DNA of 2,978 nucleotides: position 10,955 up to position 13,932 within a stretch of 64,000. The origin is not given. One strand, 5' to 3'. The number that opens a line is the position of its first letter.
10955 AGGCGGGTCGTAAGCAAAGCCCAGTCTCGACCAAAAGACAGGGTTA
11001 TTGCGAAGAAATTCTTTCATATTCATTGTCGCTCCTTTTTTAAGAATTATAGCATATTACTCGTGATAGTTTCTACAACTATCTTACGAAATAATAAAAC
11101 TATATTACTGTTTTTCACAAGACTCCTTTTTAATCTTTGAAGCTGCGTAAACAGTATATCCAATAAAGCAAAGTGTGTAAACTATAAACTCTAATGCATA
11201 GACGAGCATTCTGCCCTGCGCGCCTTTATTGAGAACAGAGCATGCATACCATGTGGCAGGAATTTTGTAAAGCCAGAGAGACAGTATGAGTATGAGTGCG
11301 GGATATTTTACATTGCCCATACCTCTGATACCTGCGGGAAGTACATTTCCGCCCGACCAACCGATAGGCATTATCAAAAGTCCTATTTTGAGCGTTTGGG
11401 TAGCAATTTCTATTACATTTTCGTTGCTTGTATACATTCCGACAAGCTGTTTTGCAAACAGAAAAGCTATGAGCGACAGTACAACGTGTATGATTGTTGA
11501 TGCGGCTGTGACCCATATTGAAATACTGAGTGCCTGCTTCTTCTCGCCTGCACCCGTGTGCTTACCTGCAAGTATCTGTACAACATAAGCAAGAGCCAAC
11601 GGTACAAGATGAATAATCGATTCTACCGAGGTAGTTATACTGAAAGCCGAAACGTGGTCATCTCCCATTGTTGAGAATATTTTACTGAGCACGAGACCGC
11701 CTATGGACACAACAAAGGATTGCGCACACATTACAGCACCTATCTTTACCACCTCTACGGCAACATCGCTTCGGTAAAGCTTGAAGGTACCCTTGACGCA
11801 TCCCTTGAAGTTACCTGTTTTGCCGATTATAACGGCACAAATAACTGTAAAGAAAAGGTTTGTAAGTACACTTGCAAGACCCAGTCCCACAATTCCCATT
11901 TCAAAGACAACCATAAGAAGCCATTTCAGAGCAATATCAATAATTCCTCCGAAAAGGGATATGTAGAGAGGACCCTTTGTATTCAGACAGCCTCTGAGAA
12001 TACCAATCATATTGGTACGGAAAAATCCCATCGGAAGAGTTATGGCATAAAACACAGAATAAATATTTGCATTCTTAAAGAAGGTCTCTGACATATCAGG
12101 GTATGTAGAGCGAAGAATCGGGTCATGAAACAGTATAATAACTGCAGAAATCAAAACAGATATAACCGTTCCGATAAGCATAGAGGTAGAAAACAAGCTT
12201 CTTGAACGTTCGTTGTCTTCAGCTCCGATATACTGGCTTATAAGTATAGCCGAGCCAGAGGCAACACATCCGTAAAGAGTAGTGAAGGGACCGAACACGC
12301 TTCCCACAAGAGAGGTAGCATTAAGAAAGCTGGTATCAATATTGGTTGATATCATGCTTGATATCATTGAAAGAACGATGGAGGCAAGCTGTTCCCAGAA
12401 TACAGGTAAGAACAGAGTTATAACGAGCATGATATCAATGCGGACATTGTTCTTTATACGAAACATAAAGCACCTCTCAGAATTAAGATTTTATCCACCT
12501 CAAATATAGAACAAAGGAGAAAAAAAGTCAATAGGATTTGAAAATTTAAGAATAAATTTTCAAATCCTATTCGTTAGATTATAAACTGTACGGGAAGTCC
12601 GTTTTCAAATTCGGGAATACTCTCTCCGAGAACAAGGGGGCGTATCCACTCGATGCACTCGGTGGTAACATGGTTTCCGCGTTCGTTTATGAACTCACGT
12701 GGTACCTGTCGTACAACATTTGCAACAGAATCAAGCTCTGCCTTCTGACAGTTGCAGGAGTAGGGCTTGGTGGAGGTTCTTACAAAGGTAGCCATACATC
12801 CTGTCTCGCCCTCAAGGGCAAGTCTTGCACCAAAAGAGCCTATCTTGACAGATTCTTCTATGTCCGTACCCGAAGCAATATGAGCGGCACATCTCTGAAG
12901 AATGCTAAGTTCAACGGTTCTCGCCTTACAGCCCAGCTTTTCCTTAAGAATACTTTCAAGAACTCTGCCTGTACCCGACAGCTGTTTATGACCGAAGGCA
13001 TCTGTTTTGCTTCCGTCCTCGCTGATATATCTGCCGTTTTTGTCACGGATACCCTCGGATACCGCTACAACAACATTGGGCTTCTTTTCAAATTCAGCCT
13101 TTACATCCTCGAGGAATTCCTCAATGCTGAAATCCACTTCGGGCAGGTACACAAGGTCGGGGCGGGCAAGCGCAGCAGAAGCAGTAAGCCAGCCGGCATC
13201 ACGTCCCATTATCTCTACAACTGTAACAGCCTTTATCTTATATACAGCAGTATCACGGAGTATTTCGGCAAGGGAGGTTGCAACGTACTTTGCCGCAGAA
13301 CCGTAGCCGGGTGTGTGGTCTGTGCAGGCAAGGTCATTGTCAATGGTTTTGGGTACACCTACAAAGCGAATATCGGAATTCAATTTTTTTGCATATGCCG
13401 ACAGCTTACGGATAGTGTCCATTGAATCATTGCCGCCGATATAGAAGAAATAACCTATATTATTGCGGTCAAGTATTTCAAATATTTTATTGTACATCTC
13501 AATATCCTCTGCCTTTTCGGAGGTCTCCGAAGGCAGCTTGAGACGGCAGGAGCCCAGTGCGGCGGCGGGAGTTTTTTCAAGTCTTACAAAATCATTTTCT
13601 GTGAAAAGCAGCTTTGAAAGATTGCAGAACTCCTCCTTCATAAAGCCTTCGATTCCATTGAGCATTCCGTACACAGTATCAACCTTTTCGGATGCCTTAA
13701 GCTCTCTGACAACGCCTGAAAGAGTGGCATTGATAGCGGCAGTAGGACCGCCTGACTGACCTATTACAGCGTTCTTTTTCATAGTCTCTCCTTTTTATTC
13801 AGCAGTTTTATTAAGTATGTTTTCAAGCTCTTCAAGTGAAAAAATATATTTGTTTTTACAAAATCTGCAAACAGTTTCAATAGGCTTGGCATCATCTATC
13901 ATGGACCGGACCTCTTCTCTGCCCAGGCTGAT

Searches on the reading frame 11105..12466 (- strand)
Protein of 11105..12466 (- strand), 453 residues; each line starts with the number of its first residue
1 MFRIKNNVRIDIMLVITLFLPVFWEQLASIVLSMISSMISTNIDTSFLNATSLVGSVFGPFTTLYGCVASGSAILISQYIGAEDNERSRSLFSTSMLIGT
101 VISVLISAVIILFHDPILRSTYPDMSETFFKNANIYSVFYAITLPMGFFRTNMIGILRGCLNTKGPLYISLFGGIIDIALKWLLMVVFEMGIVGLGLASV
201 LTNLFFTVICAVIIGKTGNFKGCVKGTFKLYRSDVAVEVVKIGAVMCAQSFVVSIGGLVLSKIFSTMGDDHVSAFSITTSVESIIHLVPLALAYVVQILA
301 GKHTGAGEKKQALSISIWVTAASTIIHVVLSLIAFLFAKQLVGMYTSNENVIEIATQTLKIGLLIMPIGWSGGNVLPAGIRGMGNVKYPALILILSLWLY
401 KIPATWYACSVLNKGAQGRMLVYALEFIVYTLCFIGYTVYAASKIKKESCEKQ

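Call 73: search_protein_families(library=pfam, proteins=[window:11105-12466:-], max_evalue=0.00001)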
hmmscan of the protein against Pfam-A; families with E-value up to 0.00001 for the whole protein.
window:11105-12466:- (453 aa): 1 family
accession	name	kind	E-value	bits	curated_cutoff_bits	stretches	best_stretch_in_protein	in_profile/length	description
PF01554.23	MatE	-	1.9e-35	122.4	24.9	2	21-183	1-161/161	MatE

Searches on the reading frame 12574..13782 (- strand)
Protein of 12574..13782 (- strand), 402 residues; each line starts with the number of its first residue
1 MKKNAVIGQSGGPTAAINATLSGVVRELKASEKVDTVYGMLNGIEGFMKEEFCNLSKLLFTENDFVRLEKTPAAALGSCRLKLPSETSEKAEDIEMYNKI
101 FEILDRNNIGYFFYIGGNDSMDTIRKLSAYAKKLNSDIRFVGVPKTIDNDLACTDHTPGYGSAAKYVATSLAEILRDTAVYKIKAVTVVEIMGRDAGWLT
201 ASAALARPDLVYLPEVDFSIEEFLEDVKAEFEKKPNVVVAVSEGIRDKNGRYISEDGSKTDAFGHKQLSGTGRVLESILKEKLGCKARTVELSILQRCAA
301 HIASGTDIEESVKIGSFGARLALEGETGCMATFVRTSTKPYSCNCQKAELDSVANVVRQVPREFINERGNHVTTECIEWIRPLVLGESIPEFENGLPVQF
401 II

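Call 73: search_protein_families(library=pfam, proteins=[window:12574-13782:-], max_evalue=0.00001)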
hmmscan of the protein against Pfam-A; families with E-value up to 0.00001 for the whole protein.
window:12574-13782:- (402 aa): 1 family
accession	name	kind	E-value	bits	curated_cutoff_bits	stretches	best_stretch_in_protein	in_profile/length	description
PF00365.25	PFK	-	8.7e-60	202.9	30.9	1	6-288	3-274/277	Phosphofructokinase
